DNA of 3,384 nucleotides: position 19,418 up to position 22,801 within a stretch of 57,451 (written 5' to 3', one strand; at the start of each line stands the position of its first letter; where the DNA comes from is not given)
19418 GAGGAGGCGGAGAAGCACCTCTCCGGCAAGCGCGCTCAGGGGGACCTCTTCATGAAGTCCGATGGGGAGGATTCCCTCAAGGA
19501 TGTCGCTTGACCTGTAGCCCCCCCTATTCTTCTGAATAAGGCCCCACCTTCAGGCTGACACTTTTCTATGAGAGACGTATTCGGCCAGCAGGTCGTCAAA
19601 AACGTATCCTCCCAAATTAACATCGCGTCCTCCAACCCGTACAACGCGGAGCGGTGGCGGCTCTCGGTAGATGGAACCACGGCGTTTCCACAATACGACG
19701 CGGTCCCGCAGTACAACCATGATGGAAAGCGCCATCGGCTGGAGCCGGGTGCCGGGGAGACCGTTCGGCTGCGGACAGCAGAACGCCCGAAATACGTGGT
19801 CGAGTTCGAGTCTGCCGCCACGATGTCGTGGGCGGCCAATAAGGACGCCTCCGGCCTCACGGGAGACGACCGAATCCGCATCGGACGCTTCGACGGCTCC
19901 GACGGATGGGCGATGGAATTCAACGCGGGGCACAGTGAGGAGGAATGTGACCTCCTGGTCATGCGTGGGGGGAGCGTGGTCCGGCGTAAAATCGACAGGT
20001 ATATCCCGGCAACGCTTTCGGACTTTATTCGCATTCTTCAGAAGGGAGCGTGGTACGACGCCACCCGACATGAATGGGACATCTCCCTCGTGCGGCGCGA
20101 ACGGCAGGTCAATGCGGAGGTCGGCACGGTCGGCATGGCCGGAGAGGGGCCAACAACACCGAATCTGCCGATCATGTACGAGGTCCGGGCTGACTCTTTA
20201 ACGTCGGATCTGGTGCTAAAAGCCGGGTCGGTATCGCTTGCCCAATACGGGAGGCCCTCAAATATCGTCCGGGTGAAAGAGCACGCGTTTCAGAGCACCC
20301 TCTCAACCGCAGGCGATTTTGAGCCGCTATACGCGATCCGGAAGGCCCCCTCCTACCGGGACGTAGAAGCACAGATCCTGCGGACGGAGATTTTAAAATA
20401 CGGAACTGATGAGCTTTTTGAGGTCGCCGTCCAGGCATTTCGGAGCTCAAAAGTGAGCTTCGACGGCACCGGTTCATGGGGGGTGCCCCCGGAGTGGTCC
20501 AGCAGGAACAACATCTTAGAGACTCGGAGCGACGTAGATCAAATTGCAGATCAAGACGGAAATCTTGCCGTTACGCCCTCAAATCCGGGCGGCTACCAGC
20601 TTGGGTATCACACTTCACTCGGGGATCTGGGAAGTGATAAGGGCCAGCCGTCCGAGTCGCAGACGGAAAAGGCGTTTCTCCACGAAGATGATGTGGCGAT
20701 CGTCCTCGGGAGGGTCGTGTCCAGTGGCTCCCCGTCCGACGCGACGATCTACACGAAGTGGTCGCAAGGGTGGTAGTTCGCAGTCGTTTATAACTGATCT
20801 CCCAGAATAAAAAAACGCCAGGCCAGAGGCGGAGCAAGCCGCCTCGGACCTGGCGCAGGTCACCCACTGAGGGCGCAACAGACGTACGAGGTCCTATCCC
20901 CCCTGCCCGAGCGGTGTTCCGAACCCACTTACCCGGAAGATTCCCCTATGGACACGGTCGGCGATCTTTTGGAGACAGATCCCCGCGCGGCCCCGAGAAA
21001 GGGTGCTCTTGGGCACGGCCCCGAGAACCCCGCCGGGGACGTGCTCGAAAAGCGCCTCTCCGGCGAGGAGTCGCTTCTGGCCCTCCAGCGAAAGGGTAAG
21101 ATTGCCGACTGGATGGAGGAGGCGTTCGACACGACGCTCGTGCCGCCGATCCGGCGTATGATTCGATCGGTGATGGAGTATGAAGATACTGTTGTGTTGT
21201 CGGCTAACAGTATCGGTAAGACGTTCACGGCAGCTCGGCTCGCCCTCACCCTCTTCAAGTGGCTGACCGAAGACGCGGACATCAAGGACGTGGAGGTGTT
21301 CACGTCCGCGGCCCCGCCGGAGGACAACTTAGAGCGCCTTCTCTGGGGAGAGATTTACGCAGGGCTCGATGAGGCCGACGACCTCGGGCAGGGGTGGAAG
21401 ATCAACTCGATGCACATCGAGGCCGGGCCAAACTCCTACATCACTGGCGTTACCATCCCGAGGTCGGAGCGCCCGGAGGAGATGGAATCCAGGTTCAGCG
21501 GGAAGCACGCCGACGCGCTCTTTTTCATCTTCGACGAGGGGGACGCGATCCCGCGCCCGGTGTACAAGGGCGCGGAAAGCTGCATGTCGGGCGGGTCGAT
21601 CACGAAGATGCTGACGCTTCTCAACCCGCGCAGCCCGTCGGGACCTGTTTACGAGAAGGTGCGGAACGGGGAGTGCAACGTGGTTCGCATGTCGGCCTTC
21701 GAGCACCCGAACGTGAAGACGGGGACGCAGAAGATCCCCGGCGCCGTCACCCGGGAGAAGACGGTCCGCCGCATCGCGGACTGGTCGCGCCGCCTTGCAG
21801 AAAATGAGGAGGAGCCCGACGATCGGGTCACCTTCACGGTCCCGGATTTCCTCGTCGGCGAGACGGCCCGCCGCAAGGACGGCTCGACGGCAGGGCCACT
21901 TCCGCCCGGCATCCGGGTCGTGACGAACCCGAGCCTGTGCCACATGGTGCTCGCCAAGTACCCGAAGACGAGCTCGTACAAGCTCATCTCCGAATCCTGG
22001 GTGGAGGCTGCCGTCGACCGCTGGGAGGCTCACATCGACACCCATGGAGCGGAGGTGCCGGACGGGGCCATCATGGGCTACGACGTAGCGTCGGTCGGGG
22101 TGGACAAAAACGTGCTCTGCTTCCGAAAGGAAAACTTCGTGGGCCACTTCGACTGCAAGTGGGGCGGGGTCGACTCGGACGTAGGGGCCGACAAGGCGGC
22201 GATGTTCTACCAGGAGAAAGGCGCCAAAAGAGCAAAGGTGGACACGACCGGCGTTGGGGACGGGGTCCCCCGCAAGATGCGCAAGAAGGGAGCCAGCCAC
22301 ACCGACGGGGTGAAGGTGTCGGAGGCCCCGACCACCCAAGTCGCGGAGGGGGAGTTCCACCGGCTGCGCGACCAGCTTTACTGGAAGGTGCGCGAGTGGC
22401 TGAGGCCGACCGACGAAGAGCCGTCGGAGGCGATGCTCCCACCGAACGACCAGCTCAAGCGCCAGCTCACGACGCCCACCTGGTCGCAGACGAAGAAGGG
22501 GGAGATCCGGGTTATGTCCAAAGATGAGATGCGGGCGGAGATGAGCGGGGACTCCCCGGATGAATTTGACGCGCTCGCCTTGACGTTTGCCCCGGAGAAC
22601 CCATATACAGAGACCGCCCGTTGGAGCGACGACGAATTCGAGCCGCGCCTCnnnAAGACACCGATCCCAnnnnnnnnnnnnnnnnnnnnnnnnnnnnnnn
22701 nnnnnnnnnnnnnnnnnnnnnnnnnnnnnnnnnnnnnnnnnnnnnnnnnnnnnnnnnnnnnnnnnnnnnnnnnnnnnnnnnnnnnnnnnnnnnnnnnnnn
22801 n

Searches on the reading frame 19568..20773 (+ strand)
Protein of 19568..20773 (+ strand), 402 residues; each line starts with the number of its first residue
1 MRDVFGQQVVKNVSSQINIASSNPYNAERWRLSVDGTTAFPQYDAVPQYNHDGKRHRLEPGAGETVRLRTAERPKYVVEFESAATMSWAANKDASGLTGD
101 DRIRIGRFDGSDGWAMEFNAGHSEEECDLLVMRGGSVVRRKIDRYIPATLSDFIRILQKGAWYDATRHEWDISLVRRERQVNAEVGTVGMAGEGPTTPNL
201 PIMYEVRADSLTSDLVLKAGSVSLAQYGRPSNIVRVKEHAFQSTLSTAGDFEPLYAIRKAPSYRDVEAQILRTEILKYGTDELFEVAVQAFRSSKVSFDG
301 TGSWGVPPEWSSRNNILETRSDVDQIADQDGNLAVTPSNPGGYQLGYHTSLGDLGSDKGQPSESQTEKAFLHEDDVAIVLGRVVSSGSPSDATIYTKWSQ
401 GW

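Call 20: search_protein_families(library=pfam, proteins=[window:19568-20773:+], max_evalue=0.001)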
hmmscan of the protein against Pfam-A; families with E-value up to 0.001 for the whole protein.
window:19568-20773:+ (402 aa): 0 families

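Call 85: search_protein_families(library=phrogs, proteins=[window:19568-20773:+], max_evalue=0.001)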
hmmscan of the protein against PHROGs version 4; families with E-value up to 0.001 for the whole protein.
window:19568-20773:+ (402 aa): 1 family
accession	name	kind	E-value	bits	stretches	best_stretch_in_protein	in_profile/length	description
phrog_1645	-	head and packaging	4.2e-07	30.1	1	196-295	249-351/440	virion structural protein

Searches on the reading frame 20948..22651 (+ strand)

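Call 20: search_protein_families(library=pfam, proteins=[window:20948-22651:+], max_evalue=0.001)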
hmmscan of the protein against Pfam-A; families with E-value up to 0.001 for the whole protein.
window:20948-22651:+ (568 aa): 0 families

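Call 85: search_protein_families(library=phrogs, proteins=[window:20948-22651:+], max_evalue=0.001)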
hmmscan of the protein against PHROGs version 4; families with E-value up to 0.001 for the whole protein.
window:20948-22651:+ (568 aa): 1 family
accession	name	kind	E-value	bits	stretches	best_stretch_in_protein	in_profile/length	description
phrog_2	-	head and packaging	6.2e-16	59.3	1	56-554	259-596/807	terminase large subunit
